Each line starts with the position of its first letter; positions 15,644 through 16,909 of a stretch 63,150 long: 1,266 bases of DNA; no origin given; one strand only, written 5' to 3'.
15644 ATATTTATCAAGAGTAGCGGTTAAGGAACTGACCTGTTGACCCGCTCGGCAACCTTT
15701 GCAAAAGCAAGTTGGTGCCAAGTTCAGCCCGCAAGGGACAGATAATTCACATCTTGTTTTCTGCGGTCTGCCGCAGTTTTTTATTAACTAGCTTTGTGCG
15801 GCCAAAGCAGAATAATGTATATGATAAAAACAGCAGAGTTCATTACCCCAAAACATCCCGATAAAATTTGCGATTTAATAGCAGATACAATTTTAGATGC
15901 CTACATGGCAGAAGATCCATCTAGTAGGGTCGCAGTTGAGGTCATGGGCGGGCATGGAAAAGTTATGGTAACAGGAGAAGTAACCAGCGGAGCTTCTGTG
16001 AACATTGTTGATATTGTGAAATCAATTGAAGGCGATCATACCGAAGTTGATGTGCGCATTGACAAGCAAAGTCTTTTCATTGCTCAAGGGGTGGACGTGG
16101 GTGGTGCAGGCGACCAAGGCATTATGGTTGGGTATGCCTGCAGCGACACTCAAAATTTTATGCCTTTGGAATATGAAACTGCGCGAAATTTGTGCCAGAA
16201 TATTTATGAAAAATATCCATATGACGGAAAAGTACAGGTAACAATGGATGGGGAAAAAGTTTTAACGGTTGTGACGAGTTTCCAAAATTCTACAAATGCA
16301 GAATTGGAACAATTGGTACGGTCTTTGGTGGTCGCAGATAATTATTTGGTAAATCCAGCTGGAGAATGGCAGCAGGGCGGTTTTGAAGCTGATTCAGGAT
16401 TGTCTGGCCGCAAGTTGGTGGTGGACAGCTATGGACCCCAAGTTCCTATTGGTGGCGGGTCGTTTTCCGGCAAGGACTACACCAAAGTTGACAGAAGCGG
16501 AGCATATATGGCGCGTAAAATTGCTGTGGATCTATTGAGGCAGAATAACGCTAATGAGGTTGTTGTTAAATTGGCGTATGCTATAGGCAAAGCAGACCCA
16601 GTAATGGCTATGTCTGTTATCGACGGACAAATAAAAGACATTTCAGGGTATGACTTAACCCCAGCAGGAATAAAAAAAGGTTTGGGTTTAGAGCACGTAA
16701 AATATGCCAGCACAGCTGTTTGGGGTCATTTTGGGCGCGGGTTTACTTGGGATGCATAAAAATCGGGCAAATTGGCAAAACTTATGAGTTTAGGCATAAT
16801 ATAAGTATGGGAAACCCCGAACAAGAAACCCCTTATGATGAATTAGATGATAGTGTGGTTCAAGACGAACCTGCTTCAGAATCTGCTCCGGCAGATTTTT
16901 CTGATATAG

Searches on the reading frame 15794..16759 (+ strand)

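Call 87: search_protein_families(library=ncbifam, proteins=[window:15794-16759:+])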
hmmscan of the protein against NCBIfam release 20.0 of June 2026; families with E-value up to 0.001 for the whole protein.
window:15794-16759:+ (321 aa): 1 family
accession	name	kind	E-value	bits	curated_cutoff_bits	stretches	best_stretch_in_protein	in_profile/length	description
TIGR01034.1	metK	equivalog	5.7e-70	236.2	309.4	1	13-320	3-365/377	methionine adenosyltransferase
